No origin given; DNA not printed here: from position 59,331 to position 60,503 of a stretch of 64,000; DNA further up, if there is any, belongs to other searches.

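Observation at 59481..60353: Membrane-anchored lysozyme-like protein inside the replication module, far from the holin-like gene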

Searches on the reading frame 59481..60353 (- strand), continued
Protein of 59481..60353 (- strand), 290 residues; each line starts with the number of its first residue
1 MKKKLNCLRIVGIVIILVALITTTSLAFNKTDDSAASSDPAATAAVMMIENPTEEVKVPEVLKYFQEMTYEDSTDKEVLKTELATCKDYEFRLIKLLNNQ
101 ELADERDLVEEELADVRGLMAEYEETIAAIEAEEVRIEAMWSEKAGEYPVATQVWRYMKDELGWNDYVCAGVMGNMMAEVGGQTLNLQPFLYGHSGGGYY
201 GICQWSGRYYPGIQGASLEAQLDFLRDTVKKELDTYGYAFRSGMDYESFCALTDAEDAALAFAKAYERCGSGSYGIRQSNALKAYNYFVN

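Call 105: find_homologous_proteins(query=L326:1-1185:+, max_evalue=1e-150)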
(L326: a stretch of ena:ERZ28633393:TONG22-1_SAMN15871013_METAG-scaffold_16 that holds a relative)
Query L326:1-1185:+ (395 aa): 3023 proteins with E <= 1e-150 among 8000 candidates; the best 120 are listed.
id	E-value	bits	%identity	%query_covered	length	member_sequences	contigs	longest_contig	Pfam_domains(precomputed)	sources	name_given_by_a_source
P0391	1.5e-266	902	99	100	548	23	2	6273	PF01268.26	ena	-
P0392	9.1e-262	886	97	100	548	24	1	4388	PF01268.26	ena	-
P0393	1.1e-228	777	86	100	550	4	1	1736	PF01268.26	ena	-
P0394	1.9e-226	770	85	100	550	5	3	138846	PF01268.26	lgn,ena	-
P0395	6.6e-217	738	82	100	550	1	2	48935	PF01268.26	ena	-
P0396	7.0e-217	738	82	100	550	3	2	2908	PF01268.26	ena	-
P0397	1.0e-216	738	82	100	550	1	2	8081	PF01268.26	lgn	-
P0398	9.5e-214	728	81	100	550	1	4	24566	PF01268.26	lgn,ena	-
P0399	1.5e-213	727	81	100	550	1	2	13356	PF01268.26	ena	-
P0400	1.3e-211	721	80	100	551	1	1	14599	PF01268.26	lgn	-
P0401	3.4e-211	720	81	100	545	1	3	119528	PF01268.26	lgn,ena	-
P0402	2.4e-209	713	80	100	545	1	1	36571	PF01268.26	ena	-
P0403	2.2e-208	710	78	100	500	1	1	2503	PF01268.26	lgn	-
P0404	1.1e-207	708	79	100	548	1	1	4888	PF01268.26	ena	-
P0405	5.4e-207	706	78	100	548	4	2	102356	PF01268.26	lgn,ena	-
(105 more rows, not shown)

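Call 106: find_encoding_contigs(protein=P0394, flank=10000, max_places=2)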
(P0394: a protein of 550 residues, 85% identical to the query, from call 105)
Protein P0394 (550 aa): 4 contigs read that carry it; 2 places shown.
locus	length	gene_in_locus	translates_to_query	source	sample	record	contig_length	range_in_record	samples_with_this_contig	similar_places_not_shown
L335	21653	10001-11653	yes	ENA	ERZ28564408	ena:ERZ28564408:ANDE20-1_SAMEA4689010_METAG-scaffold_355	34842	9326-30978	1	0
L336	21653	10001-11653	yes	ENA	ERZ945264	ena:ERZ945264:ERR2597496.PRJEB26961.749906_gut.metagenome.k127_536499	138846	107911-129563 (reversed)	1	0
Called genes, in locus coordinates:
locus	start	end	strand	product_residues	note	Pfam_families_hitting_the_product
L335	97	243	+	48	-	-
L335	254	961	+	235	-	PF00149:Metallophos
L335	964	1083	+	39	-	-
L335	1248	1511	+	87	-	-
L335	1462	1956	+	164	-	PF13671:AAA_33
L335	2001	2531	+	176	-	PF12850:Metallophos_2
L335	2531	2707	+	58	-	PF14192:DUF4314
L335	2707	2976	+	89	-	-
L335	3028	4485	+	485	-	PF01145:Band_7, PF15975:Flot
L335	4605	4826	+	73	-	-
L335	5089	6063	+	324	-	-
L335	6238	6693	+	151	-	-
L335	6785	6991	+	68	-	-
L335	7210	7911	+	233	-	PF02562:PhoH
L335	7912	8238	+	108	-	PF02562:PhoH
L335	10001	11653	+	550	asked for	PF01268:FTHFS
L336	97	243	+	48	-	-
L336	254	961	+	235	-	PF00149:Metallophos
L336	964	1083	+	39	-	-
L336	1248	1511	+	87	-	-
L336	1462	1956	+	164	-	PF13671:AAA_33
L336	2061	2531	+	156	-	PF12850:Metallophos_2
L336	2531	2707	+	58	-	PF14192:DUF4314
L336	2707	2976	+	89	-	-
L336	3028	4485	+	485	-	PF01145:Band_7, PF15975:Flot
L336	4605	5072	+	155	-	-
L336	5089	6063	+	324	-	-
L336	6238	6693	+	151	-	-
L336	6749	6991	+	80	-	-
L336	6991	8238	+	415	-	PF13638:PIN_4, PF02562:PhoH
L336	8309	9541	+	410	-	PF01510:Amidase_2, PF08239:SH3_3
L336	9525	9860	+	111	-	-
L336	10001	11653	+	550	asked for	PF01268:FTHFS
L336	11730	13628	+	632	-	PF02518:HATPase_c, PF00204:DNA_gyraseB, PF01751:Toprim, PF00986:DNA_gyraseB_C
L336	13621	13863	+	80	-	-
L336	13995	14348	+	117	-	PF00075:RNase_H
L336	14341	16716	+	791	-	PF00521:DNA_topoisoIV, PF03989:DNA_gyraseA_C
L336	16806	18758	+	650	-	PF01653:DNA_ligase_aden, PF03120:OB_DNA_ligase, PF00533:BRCT, PF12738:PTCB-BRCT (faint)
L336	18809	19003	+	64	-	-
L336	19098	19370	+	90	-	-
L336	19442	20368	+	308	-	PF01541:GIY-YIG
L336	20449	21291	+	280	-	-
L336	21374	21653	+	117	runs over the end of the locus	-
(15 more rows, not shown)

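Call 107: find_encoding_contigs(protein=P0391, flank=10000, max_places=2)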
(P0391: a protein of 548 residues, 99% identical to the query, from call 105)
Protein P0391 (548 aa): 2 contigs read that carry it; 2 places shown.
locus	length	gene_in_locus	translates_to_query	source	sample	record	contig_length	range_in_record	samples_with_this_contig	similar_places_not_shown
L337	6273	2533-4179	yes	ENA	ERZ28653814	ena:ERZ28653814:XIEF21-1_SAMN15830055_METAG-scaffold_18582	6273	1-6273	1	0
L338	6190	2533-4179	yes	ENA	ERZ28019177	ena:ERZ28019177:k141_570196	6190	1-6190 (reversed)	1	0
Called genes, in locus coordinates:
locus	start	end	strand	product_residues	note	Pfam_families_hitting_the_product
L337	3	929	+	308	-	?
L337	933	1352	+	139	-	-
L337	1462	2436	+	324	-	PF04055:Radical_SAM (weak), PF13353:Fer4_12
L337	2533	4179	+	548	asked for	PF01268:FTHFS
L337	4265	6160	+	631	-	PF02518:HATPase_c, PF00204:DNA_gyraseB, PF01751:Toprim, PF00986:DNA_gyraseB_C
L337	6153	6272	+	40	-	?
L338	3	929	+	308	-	?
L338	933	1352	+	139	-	-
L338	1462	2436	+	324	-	PF04055:Radical_SAM (weak), PF13353:Fer4_12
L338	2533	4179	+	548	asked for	PF01268:FTHFS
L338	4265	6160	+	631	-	PF02518:HATPase_c, PF00204:DNA_gyraseB, PF01751:Toprim, PF00986:DNA_gyraseB_C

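Call 109: search_protein_families(library=pfam, proteins=[L337:3-929:+, L337:933-1352:+, L337:1462-2436:+, L336:9525-9860:+], max_evalue=0.01)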
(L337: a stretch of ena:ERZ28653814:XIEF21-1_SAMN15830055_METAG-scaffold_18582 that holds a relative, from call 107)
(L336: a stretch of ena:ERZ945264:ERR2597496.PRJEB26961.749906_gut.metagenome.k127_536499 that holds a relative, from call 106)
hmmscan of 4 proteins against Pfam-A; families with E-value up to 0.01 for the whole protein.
L337:3-929:+ (308 aa): 3 families
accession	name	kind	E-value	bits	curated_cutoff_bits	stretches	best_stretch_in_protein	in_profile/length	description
PF25309.1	ELLD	-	4.9e-56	189.8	27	1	1-145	28-174/175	Endolysin-like domain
PF08239.17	SH3_3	-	3.7e-20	72.3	27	2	181-231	3-51/54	Bacterial SH3 domain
PF06347.19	SH3_4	-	1.4e-07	31.6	24.1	1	178-227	2-50/56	Bacterial SH3 domain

L337:933-1352:+ (139 aa): 1 family
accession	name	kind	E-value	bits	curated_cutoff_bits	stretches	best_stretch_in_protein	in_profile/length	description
PF20990.2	DUF2207_C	-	0.0026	17.9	33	1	11-119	103-200/247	Predicted membrane protein (DUF2207) C-terminal domain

L337:1462-2436:+ (324 aa): 2 families
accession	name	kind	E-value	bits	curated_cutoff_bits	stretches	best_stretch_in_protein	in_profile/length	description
PF13353.11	Fer4_12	-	8.3e-11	42.8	22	1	8-108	13-117/137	4Fe-4S single cluster domain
PF04055.27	Radical_SAM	-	1.2e-06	29.2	29.5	1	4-89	1-88/166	Radical SAM superfamily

L336:9525-9860:+ (111 aa): 0 families

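Call 111: list_cluster_members(proteins=[P0391, P0392])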
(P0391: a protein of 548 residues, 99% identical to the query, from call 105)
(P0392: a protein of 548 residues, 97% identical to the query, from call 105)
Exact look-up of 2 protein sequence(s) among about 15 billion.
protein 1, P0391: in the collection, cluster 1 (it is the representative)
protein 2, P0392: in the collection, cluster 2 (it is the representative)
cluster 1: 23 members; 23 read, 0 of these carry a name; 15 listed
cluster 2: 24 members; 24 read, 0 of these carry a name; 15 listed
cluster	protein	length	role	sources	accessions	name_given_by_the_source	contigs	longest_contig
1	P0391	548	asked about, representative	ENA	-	-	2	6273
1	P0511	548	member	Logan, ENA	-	-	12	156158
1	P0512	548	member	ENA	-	-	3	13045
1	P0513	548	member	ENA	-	-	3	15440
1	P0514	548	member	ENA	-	-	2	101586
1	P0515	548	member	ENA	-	-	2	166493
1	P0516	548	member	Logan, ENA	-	-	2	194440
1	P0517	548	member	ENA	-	-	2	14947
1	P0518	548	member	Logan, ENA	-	-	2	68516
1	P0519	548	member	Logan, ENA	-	-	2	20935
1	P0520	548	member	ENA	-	-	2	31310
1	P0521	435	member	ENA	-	-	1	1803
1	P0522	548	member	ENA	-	-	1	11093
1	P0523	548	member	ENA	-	-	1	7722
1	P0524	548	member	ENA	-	-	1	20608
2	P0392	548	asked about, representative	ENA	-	-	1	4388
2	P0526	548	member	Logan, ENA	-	-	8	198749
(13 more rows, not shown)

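Call 112: find_encoding_contigs(protein=P0526, flank=10000, max_places=3)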
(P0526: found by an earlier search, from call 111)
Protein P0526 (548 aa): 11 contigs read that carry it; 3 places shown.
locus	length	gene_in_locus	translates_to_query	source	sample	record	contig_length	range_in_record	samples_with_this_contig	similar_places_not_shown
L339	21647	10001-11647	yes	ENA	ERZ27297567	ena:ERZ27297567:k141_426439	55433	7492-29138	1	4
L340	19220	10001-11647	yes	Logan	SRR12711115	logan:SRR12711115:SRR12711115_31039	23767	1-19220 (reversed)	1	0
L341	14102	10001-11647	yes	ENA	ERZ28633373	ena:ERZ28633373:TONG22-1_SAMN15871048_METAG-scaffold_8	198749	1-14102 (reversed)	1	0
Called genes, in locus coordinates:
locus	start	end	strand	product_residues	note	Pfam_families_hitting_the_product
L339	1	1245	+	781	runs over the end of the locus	PF08291:Peptidase_M15_3, PF05951:Peptidase_M15_2, PF18013:Phage_lysozyme2, PF01510:Amidase_2, PF08239:SH3_3 (weak)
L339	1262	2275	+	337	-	PF25309:ELLD, PF06347:SH3_4 (faint), PF08239:SH3_3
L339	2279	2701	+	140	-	-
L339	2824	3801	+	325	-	PF04055:Radical_SAM, PF13353:Fer4_12 (weak)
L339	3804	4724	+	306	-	PF01501:Glyco_transf_8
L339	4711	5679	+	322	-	PF00288:GHMP_kinases_N, PF08544:GHMP_kinases_C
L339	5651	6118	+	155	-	PF00702:Hydrolase, PF08645:PNK3P, PF13419:HAD_2, PF13242:Hydrolase_like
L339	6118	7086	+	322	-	PF01073:3Beta_HSD, PF01370:Epimerase, PF02719:Polysacc_synt_2, PF04321:RmlD_sub_bind, PF16363:GDP_Man_Dehyd, PF07993:NAD_binding_4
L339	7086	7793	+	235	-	PF00483:NTP_transferase, PF12804:NTP_transf_3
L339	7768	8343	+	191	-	PF13580:SIS_2, PF01380:SIS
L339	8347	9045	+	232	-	-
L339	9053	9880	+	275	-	PF01501:Glyco_transf_8 (weak)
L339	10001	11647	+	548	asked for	PF01268:FTHFS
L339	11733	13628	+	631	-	PF02518:HATPase_c, PF13589:HATPase_c_3 (weak), PF00204:DNA_gyraseB, PF01751:Toprim, PF21249:GyrB_hook (weak), PF00986:DNA_gyraseB_C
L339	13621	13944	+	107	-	-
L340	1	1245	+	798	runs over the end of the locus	PF05951:Peptidase_M15_2, PF08291:Peptidase_M15_3, PF18013:Phage_lysozyme2, PF01510:Amidase_2, PF08239:SH3_3 (weak)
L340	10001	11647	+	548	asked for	PF01268:FTHFS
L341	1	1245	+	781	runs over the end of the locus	PF08291:Peptidase_M15_3, PF05951:Peptidase_M15_2, PF18013:Phage_lysozyme2, PF01510:Amidase_2, PF08239:SH3_3 (weak)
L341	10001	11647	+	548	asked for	PF01268:FTHFS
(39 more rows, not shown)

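Call 113: find_encoding_contigs(protein=P0511, flank=10000, max_places=3)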
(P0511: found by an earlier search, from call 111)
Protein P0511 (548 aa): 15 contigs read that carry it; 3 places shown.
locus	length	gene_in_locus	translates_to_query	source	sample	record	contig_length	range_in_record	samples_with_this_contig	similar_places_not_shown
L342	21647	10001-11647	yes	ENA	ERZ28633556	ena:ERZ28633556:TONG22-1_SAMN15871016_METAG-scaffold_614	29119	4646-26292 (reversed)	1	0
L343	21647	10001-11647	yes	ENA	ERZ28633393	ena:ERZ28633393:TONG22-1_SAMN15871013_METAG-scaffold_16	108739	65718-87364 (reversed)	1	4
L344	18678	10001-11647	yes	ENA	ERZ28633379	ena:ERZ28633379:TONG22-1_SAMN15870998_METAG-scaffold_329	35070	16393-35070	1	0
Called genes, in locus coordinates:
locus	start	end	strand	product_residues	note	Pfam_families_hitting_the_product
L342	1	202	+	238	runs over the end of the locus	PF00149:Metallophos, PF12850:Metallophos_2 (faint)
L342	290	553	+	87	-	-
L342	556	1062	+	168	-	PF06414:Zeta_toxin (weak), PF08433:KTI12 (weak), PF13671:AAA_33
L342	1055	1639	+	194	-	PF00149:Metallophos, PF12850:Metallophos_2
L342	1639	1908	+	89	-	-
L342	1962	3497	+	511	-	PF01145:Band_7, PF15975:Flot (weak)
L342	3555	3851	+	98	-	PF03692:CxxCxxCC (weak)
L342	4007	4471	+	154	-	-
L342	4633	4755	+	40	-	-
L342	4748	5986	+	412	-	PF13638:PIN_4, PF02562:PhoH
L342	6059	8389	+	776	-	PF08291:Peptidase_M15_3, PF05951:Peptidase_M15_2, PF18013:Phage_lysozyme2, PF01510:Amidase_2, PF08239:SH3_3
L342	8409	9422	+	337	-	PF25309:ELLD, PF06347:SH3_4 (faint), PF08239:SH3_3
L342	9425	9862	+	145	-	-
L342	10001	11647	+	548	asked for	PF01268:FTHFS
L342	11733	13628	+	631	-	PF02518:HATPase_c, PF13589:HATPase_c_3 (weak), PF00204:DNA_gyraseB, PF01751:Toprim, PF21249:GyrB_hook (weak), PF00986:DNA_gyraseB_C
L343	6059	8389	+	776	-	PF08291:Peptidase_M15_3, PF05951:Peptidase_M15_2, PF18013:Phage_lysozyme2, PF01510:Amidase_2, PF08239:SH3_3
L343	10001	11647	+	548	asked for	PF01268:FTHFS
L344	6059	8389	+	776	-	PF08291:Peptidase_M15_3, PF05951:Peptidase_M15_2, PF18013:Phage_lysozyme2, PF01510:Amidase_2, PF08239:SH3_3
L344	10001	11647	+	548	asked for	PF01268:FTHFS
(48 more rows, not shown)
